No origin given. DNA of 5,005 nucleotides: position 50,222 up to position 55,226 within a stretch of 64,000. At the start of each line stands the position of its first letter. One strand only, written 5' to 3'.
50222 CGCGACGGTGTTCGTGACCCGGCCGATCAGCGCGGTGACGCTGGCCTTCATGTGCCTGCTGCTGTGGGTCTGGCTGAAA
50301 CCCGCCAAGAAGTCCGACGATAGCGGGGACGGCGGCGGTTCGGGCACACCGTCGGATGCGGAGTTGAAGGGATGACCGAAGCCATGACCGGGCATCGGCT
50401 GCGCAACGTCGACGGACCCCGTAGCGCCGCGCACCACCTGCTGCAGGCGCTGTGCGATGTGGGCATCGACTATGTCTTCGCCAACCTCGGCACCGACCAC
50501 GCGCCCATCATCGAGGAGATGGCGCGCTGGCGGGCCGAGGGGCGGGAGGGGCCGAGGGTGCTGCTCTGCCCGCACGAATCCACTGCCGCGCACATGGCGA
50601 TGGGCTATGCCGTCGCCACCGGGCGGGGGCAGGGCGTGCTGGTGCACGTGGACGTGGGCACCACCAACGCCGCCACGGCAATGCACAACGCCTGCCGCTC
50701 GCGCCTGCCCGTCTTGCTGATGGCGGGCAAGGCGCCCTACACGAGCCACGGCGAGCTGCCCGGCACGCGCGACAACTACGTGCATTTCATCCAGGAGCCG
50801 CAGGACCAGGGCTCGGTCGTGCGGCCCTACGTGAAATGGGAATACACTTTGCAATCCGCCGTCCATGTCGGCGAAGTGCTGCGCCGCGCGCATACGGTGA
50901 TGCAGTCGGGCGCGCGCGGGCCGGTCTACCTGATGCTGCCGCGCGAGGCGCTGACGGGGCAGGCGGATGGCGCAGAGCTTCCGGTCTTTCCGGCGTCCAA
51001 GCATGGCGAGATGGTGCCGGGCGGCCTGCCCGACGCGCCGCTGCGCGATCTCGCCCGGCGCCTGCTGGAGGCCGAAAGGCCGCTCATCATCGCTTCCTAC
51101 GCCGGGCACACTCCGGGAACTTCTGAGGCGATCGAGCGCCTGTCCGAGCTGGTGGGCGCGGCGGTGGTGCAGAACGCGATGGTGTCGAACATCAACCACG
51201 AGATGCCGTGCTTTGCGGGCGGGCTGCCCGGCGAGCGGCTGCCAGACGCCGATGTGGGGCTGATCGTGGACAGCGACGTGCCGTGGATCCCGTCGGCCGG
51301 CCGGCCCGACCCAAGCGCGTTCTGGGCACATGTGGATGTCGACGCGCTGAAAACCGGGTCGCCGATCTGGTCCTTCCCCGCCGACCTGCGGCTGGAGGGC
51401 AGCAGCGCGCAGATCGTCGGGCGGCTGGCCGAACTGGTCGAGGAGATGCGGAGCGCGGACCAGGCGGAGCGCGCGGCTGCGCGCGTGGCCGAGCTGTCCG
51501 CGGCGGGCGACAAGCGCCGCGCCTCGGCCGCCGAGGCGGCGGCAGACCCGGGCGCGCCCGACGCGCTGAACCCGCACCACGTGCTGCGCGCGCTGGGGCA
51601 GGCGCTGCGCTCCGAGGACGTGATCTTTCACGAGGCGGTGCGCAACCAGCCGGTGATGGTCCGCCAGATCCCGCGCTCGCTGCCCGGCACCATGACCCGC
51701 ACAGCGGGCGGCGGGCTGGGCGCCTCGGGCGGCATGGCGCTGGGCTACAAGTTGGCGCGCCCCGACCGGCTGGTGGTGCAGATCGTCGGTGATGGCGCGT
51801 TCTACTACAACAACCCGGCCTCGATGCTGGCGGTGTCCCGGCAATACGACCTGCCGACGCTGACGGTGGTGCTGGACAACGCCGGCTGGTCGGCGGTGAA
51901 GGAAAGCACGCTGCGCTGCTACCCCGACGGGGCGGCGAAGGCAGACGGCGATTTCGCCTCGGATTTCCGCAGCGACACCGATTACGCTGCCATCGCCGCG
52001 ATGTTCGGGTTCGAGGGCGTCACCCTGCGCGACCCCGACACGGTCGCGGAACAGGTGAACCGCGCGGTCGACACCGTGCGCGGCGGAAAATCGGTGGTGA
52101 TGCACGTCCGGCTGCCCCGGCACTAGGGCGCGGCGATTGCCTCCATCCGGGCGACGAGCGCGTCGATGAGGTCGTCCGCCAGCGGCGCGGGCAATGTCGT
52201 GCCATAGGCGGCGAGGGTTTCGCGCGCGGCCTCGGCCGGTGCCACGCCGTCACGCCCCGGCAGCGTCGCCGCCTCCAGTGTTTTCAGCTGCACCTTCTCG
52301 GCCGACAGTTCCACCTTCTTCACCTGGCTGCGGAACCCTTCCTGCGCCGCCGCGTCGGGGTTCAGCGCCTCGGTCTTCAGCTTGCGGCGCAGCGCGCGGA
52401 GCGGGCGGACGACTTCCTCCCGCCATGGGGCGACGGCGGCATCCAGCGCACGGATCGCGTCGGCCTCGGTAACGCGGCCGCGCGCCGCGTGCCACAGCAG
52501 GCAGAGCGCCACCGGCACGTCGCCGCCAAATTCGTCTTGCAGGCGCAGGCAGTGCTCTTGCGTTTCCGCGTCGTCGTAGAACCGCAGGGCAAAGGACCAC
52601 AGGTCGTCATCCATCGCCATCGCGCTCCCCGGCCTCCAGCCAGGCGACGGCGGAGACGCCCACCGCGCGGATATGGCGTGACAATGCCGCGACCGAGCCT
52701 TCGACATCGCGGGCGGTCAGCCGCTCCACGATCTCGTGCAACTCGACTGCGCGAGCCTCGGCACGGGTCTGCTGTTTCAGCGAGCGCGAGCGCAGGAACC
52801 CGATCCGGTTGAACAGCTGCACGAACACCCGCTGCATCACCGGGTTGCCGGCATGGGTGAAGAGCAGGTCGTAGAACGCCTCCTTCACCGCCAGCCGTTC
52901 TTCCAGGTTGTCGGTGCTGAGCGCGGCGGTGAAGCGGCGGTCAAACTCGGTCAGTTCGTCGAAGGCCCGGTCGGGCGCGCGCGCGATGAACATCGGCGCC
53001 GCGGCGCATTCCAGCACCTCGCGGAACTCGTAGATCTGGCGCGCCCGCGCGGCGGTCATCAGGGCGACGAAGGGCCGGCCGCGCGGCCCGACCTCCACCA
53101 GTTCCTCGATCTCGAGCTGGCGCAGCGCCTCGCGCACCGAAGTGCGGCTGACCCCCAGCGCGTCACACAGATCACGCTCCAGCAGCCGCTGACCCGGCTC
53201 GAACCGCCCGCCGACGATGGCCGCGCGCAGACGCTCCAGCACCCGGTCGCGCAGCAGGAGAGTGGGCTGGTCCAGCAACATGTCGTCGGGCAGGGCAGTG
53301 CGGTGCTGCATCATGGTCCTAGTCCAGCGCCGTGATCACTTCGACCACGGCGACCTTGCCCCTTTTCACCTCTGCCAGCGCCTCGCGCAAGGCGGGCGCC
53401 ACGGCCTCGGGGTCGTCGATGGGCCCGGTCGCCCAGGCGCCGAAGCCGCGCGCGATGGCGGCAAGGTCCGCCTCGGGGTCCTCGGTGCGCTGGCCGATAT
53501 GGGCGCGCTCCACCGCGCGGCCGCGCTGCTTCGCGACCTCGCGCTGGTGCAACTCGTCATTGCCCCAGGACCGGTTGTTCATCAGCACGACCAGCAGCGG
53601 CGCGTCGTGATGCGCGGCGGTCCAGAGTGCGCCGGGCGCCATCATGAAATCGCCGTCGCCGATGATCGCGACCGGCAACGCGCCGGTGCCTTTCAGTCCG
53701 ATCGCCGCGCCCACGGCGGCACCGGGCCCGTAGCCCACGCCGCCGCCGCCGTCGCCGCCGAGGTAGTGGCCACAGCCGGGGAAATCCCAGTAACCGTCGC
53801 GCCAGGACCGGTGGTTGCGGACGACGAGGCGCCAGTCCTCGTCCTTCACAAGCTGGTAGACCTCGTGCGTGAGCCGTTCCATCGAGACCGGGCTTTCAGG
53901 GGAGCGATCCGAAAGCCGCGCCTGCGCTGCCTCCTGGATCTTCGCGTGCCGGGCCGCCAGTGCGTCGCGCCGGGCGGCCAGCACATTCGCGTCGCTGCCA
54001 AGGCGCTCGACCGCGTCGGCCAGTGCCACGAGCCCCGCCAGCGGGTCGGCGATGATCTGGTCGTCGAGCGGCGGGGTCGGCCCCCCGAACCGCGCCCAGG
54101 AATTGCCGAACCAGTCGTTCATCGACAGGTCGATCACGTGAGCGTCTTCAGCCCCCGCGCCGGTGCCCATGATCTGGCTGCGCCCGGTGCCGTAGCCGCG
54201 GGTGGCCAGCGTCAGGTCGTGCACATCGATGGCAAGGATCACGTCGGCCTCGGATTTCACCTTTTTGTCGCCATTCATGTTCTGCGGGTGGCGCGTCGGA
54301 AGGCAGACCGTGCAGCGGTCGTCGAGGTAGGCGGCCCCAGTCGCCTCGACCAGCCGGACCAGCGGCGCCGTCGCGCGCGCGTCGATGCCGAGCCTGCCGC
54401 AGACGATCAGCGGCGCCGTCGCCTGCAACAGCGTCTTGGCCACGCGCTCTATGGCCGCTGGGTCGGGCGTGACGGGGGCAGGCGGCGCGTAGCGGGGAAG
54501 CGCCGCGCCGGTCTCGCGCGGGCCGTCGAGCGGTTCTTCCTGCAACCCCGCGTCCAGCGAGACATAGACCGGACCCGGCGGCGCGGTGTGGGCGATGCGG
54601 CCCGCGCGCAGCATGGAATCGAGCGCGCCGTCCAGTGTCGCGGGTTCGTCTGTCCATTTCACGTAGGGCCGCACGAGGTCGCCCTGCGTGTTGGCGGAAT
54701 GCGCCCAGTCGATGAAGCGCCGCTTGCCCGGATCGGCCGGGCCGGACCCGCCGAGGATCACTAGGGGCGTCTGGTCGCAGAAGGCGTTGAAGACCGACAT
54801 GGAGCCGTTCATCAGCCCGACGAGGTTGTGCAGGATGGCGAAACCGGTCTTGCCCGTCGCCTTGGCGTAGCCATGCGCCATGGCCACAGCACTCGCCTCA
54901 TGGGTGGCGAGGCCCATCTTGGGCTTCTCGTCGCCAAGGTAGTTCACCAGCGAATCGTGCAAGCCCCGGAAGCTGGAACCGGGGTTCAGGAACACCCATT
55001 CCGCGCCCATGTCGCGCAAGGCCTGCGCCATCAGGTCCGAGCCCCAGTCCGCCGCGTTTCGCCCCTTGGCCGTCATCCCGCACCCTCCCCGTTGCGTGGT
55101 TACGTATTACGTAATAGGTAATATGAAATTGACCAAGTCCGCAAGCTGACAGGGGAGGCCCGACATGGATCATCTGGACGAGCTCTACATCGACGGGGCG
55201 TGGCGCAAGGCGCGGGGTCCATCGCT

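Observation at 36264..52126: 16-gene translationally coupled operon I cannot assign to a known pathway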

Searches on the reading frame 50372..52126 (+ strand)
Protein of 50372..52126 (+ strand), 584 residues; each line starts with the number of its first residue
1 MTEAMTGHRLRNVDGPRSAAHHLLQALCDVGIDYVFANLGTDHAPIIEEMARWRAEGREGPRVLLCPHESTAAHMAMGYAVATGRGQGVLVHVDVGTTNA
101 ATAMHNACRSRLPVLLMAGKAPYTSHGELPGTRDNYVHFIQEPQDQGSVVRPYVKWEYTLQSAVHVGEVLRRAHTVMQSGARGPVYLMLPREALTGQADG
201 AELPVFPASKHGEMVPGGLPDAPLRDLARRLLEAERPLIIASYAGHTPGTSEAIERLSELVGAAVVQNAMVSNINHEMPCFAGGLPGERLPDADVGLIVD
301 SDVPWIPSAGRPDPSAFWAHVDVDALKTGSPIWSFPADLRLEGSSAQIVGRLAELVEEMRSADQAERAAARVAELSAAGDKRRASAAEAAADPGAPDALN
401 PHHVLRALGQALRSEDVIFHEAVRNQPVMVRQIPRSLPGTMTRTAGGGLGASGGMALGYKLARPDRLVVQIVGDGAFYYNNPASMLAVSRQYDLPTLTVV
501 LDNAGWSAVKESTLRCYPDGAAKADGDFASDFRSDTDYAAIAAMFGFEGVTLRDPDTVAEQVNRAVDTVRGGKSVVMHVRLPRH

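Call 6: search_protein_families(library=pfam, proteins=[window:50372-52126:+], max_evalue=0.01)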
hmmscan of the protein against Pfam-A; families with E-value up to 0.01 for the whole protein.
window:50372-52126:+ (584 aa): 3 families
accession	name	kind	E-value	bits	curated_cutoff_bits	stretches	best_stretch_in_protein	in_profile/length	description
PF02776.23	TPP_enzyme_N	-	8e-23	80.9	26.8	1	18-141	2-111/119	Thiamine pyrophosphate enzyme, N-terminal TPP binding domain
PF02775.26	TPP_enzyme_C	-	4.7e-21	75.6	21.9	1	439-576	20-148/151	Thiamine pyrophosphate enzyme, C-terminal TPP binding domain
PF00205.28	TPP_enzyme_M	-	1.4e-05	25.2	30.4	1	225-330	2-118/137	Thiamine pyrophosphate enzyme, central domain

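Call 8: search_protein_families(library=ncbifam, proteins=[window:50372-52126:+], max_evalue=0.001)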
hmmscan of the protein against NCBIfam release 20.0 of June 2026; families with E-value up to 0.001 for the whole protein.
window:50372-52126:+ (584 aa): 51 families (the best 25 are shown)
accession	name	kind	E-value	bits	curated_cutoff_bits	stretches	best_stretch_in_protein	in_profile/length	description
NF006203.0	PRK08327.1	equivalog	4.7e-183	609.8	456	1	17-583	9-570/571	thiamine pyrophosphate-requiring protein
NF006122.0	PRK08266.1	subfamily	1.7e-42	145.7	571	1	19-581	6-524/543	hypothetical protein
NF006052.0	PRK08199.1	subfamily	3.2e-40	138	539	1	17-582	8-538/559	thiamine pyrophosphate protein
NF005485.1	PRK07092.1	equivalog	3.6e-39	135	493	1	25-568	9-508/523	benzoylformate decarboxylase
TIGR00118.1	acolac_lg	equivalog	1.8e-36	125.7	538.35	2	18-270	2-236/557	biosynthetic-type acetolactate synthase large subunit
NF005713.0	PRK07525.1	subfamily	6e-34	117.4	620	2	359-580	344-561/592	sulfoacetaldehyde acetyltransferase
NF004919.0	PRK06276.1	equivalog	9.1e-34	116.7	866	1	20-568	4-528/582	acetolactate synthase large subunit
NF005760.0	PRK07586.1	equivalog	7.4e-33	114.3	363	1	19-568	3-504/514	acetolactate synthase large subunit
TIGR03457.1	sulphoacet_xsc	equivalog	2.8e-32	111.8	676.4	2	356-580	336-555/579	sulfoacetaldehyde acetyltransferase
NF004807.0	PRK06154.1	equivalog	1.4e-30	106.5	607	2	344-579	329-552/565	thiamine pyrophosphate-requiring protein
NF005058.0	PRK06466.1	equivalog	1.8e-29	102.6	951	1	18-568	5-536/574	acetolactate synthase 3 large subunit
NF006525.0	PRK08979.1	equivalog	3.7e-29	101.5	1084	2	18-266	5-238/572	acetolactate synthase 3 large subunit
NF005584.0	PRK07282.1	equivalog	1.7e-28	99.5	970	1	13-563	6-526/566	acetolactate synthase large subunit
NF004516.0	PRK05858.1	equivalog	5.4e-28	97.8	587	1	21-568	15-525/548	acetolactate synthase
NF004710.0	PRK06048.1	equivalog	8.6e-28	97.1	976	1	19-579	10-535/561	acetolactate synthase large subunit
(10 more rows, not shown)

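Call 35: search_solved_structures(query=window:50372-52126:+, max_evalue=1e-10)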
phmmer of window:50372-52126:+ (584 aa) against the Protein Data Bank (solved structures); distinct sequences matched with E-value up to 1e-10: 104 (the best 60 are shown).
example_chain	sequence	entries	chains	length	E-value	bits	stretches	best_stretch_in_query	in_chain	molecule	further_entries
8xod_A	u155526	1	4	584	6.8e-26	94.2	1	23-548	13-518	BbmA-G484F complex with CBOA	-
8x3x_A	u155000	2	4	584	8.5e-26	93.9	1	23-548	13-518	BbmA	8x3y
4jud_X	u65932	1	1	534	1.3e-25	93.3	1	27-510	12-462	Benzoylformate decarboxylase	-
4mpj_A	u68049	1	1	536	1.3e-25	93.3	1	27-510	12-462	Benzoylformate decarboxylase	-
4k9k_A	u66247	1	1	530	3.5e-25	91.8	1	27-510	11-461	Benzoylformate decarboxylase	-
4mq5_A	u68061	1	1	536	4.6e-25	91.5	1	27-510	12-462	Benzoylformate decarboxylase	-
4juf_A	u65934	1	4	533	4.6e-25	91.5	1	27-510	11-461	Benzoylformate decarboxylase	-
9v6f_A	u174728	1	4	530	4.7e-25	91.4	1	27-509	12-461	Benzoylformate decarboxylase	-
3fzn_A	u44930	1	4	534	4.8e-25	91.4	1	27-510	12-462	Benzoylformate decarboxylase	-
4k9m_A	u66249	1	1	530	4.8e-25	91.4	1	27-510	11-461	Benzoylformate decarboxylase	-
5dei_A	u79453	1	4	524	5.1e-25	91.3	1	27-510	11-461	Benzoylformate decarboxylase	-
3f6b_X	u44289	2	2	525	5.2e-25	91.3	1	27-510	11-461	Benzoylformate decarboxylase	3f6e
1yno_A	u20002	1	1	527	5.2e-25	91.3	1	27-510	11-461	Benzoylformate decarboxylase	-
4k9o_A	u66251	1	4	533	5.4e-25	91.2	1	27-510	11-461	Benzoylformate decarboxylase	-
1pi3_A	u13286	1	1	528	5.6e-25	91.2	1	27-510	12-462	Benzoylformate decarboxylase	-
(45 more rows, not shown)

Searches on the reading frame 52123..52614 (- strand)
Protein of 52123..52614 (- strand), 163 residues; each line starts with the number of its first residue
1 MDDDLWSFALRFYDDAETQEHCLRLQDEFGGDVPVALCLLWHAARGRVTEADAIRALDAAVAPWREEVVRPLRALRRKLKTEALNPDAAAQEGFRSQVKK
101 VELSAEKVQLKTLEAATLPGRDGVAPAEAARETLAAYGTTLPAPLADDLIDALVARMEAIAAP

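Call 103: find_homologous_proteins(query=window:52123-52614:-, max_evalue=0.00001)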
Query window:52123-52614:- (163 aa): 28 proteins with E <= 0.00001 among 1738 candidates.
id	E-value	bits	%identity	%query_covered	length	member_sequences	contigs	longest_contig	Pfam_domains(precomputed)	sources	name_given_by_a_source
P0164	2.5e-98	345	100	100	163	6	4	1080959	PF09523.16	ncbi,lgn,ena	-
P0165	5.7e-43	165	53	98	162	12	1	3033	PF09523.16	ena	-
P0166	2.7e-42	163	56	98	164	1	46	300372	PF09523.16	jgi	jgi:uncharacterized protein (TIGR02444 family)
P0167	3.4e-42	162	54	99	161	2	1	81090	PF09523.16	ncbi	-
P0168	1.4e-41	160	54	99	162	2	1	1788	PF09523.16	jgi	jgi:uncharacterized protein (TIGR02444 family)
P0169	3.0e-41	159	52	98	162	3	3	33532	PF09523.16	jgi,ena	-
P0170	5.4e-41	158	55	99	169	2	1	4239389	PF09523.16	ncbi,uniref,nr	ncbi:TIGR02444 family protein [Oceanicola sp. 502str15]|uniref:TIGR02444 family protein n=1 Tax=Ocea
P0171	6.1e-41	158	52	99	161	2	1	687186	PF09523.16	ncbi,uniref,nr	ncbi:TIGR02444 family protein [Oricola sp.]|uniref:TIGR02444 family protein n=1 Tax=Oricola sp. TaxI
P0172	1.8e-39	153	59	72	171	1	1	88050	PF09523.16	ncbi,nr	ncbi:TIGR02444 family protein [Rhodobacterales bacterium HKCCE2091]|nr:TIGR02444 family protein [Rho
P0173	2.3e-39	153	52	98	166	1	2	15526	PF09523.16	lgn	-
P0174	5.1e-38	149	51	98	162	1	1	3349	PF09523.16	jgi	-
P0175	9.2e-37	145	52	96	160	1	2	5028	PF09523.16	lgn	-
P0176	2.2e-36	143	51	96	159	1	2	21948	PF09523.16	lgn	-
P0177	8.1e-22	96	46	88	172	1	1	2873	PF09523.16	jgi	jgi:uncharacterized protein (TIGR02444 family)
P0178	3.3e-19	88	46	67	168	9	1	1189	PF09523.16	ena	-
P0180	1.1e-16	79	39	97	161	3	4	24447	PF09523.16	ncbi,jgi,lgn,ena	-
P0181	3.6e-15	74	46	58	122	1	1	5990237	PF09523.16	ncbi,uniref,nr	ncbi:hypothetical protein H6CHR_01109 [Variovorax sp. PBL-H6]|uniref:TIGR02444 family protein n=1 Ta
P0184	1.9e-14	72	41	70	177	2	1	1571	PF09523.16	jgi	jgi:uncharacterized protein (TIGR02444 family)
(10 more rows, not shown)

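Call 106: find_encoding_contigs(protein=P0181, flank=7000, max_places=1)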
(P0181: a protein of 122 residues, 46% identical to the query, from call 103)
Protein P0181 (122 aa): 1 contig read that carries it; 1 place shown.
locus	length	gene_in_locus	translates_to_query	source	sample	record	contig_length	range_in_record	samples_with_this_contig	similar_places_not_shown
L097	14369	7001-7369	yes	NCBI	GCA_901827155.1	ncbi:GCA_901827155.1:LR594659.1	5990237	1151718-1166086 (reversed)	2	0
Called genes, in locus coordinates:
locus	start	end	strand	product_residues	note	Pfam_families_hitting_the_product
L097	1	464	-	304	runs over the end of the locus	PF04909:Amidohydro_2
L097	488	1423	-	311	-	PF04909:Amidohydro_2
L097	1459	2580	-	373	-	PF02492:cobW, PF07683:CobW_C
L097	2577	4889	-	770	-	PF01315:Ald_Xan_dh_C, PF02738:MoCoBD_1, PF20256:MoCoBD_2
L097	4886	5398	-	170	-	PF13085:Fer2_3 (weak), PF00111:Fer2, PF01799:Fer2_2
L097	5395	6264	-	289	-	PF00941:FAD_binding_5, PF03450:CO_deh_flav_C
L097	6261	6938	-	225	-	PF02441:Flavoprotein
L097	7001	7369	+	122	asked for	PF09523:DUF2390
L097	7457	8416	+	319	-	PF00126:HTH_1, PF03466:LysR_substrate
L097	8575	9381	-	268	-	PF00106:adh_short, PF01370:Epimerase (weak), PF13561:adh_short_C2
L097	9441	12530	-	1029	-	PF00873:ACR_tran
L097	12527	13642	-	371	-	PF25917:BSH_RND (faint)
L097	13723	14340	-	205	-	PF00440:TetR_N, PF17935:TetR_C_27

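Call 107: find_encoding_contigs(protein=P0180, flank=7000, max_places=1)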
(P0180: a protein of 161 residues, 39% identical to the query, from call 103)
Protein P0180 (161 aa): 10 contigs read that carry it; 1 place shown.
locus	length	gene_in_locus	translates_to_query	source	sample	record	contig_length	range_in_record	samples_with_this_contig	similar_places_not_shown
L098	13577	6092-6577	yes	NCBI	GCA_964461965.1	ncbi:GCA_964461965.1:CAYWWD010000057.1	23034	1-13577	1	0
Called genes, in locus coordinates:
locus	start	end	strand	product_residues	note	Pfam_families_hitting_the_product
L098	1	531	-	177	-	?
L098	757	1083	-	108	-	PF00085:Thioredoxin, PF13098:Thioredoxin_2, PF13905:Thioredoxin_8 (faint)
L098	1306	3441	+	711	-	PF09335:VTT_dom, PF01134:GIDA (faint), PF01266:DAO (faint), PF03486:HI0933_like (faint), PF07992:Pyr_redox_2, PF13738:Pyr_redox_3 (weak), PF00070:Pyr_redox, PF02852:Pyr_redox_dim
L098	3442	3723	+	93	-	PF01541:GIY-YIG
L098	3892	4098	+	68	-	-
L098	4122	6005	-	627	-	PF00005:ABC_tran, PF02463:SMC_N (faint), PF13555:AAA_29 (faint), PF01926:MMR_HSR1 (faint), PF13304:AAA_21 (faint), PF12848:ABC_tran_Xtn, PF00005:ABC_tran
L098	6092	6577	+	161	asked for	PF09523:DUF2390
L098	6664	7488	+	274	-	PF01346:FKBP_N, PF00254:FKBP_C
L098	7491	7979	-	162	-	PF04353:Rsd_AlgQ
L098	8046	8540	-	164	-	PF02600:DsbB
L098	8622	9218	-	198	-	PF04336:ACP_PD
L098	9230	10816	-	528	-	PF04262:Glu_cys_ligase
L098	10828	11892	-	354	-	PF01636:APH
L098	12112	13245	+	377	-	PF00437:T2SSE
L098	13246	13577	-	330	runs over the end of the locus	PF00296:Bac_luciferase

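Call 110: predict_structure(alignment_id=A3)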
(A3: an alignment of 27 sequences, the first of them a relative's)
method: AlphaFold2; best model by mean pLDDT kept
length: 163 residues; sequences in the alignment: 27
mean_pLDDT: 95.5   pTM: 0.89
mean pLDDT of the five models: 95.5, 95.2, 95.1, 94.9, 94.8
residues with pLDDT >= 90: 157; 70-90: 3; 50-70: 2; < 50: 1
segments of 3 or more residues with pLDDT < 50: none
pLDDT, mean of each block of 10 residues (from residue 1): 87 96 96 98 97 97 96 95 94 96 97 95 98 98 97 98 75
secondary structure, 60 per line:
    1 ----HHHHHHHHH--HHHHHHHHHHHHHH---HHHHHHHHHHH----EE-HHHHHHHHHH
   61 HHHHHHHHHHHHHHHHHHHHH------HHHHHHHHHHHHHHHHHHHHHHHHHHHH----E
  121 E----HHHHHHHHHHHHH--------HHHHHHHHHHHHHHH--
elements in order: H5-13 H16-29 H33-43 H51-81 H88-115 H126-138 H147-161

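Call 112: fold_search(model_id=the predicted structure, library=pdb)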
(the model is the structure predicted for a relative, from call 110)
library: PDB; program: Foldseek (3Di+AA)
matches with E <= 10: 90; with E <= 0.001: 0
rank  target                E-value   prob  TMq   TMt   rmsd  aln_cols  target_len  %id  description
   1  5a63_C                2.4e+00  0.16  0.26  0.19  11.4       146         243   11  Cryo-EM structure of the human gamma-secretase complex at 3.4 angstrom resolution. (released 2015-08-05)
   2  5moc_A                2.4e+00  0.15  0.31  0.24  14.0       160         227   14  Crystal structure of 14-3-3sigma and a p53 C-terminal 12-mer synthetic phosphopeptide (released 2017-10-04)
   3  8ah2_C                2.6e+00  0.11  0.29  0.21  13.0       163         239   16  Crystal structure of human 14-3-3 zeta fused to the NPM1 peptide including phosphoserine-48 (released 2022-09-14)
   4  7bkh_A                2.7e+00  0.15  0.32  0.25  12.5       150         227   16  14-3-3 sigma with RelA/p65 binding site pS45 and covalently bound TCF521-153 (released 2021-06-09)
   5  1tau_A                2.9e+00  0.04  0.14  0.05  19.7       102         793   26  TAQ POLYMERASE (E.C.2.7.7.7)/DNA/B-OCTYLGLUCOSIDE COMPLEX (released 1997-04-18)
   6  7nsv_A                3.0e+00  0.13  0.31  0.24  12.0       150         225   17  14-3-3 sigma with p65 (RelA) binding site pS45 and covalently bound PC2046 (released 2021-06-16)
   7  4y5i_B                3.0e+00  0.11  0.29  0.23  14.5       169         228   15  Crystal structure of C-terminal modified Tau peptide-hybrid 126B with 14-3-3sigma (released 2016-01-13)
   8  1a36_A                3.2e+00  0.21  0.31  0.11  10.9       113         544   20  TOPOISOMERASE I/DNA COMPLEX (released 1998-08-12)
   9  6y44_A                3.2e+00  0.13  0.32  0.25  14.2       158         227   14  14-3-3 Sigma in complex with phosphorylated SOS1 peptide (released 2020-10-14)
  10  9clb_D                3.5e+00  0.20  0.27  0.37   9.4       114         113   19  Crystal structure of Bak bound to the inhibitory aBAK (released 2025-07-16)
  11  9clb_F                3.5e+00  0.20  0.27  0.36   9.3       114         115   19  Crystal structure of Bak bound to the inhibitory aBAK (released 2025-07-16)
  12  6ef5_A                3.5e+00  0.09  0.29  0.22  14.2       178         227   11  14-3-3 with peptide (released 2019-10-30)
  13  8rrl_B                3.9e+00  0.07  0.27  0.21  14.3       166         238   14  14-3-3 sigma complexed with a phosphopeptide optimized for a Fusicoccin-mediated stabilization of the complex (released 2025-02-12)
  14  8adm_A                3.9e+00  0.06  0.24  0.20  13.0       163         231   15  Ternary complex of 14-3-3 sigma, Usp8pS718 phosphopeptide and small molecule stabilizer (released 2023-04-26)
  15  6huy_B                3.9e+00  0.06  0.20  0.11  15.4       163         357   10  HmdII from Desulfurobacterium thermolithotrophum reconstitued with Fe-guanylylpyridinol (FeGP) cofactor and co-crystal (released 2019-01-09)
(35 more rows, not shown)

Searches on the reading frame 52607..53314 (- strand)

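Call 115: search_protein_families(library=ncbifam, proteins=[window:52607-53314:-], max_evalue=1e-20)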
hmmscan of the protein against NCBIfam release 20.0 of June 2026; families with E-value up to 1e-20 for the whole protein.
window:52607-53314:- (235 aa): 1 family
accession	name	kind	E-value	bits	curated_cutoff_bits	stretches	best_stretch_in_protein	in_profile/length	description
TIGR03338.1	phnR_burk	equivalog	3.9e-26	92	271.5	1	25-216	16-207/212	phosphonate utilization associated transcriptional regulator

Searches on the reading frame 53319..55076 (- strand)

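Call 115: search_protein_families(library=ncbifam, proteins=[window:53319-55076:-], max_evalue=1e-20)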
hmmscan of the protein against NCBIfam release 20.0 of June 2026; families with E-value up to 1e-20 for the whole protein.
window:53319-55076:- (585 aa): 27 families (the best 25 are shown)
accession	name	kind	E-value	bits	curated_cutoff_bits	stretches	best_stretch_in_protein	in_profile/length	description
NF006203.0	PRK08327.1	equivalog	2.6e-75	254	456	2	12-285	11-290/571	thiamine pyrophosphate-requiring protein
NF005485.1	PRK07092.1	equivalog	7.3e-51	173.5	493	1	17-583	8-519/523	benzoylformate decarboxylase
NF006052.0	PRK08199.1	subfamily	1.8e-39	135.5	539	0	9-291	7-276/559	thiamine pyrophosphate protein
TIGR00118.1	acolac_lg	equivalog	5.7e-38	130.7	538.35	1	12-249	3-230/557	biosynthetic-type acetolactate synthase large subunit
NF006122.0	PRK08266.1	subfamily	7.9e-33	113.7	571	1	12-571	6-516/543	hypothetical protein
NF004710.0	PRK06048.1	equivalog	3e-30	105.2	976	0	13-274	11-265/561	acetolactate synthase large subunit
NF058623.1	HdaclCoAlyACT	equivalog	9.5e-30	103.7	600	1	13-583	13-541/575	2-hydroxyacyl-CoA lyase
NF004919.0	PRK06276.1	equivalog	9.6e-30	103.4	866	0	393-571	361-530/582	acetolactate synthase large subunit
NF004807.0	PRK06154.1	equivalog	1.3e-29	103.3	607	1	56-583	59-555/565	thiamine pyrophosphate-requiring protein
NF005712.0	PRK07524.1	subfamily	1.9e-28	99.3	500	0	15-284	8-272/536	5-guanidino-2-oxopentanoate decarboxylase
NF005760.0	PRK07586.1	equivalog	2.4e-27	96.1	363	0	437-569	377-504/514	acetolactate synthase large subunit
NF005039.0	PRK06456.1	equivalog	8.8e-26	90.5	868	0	12-245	4-233/572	acetolactate synthase large subunit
NF005584.0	PRK07282.1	equivalog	1.4e-25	89.9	970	0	10-242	10-233/566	acetolactate synthase large subunit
NF006378.0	PRK08617.1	equivalog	1.3e-24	86.5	510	0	8-246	6-231/556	acetolactate synthase AlsS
NF006187.0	PRK08322.1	equivalog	1.4e-24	86.4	509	1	12-579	4-525/548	acetolactate synthase large subunit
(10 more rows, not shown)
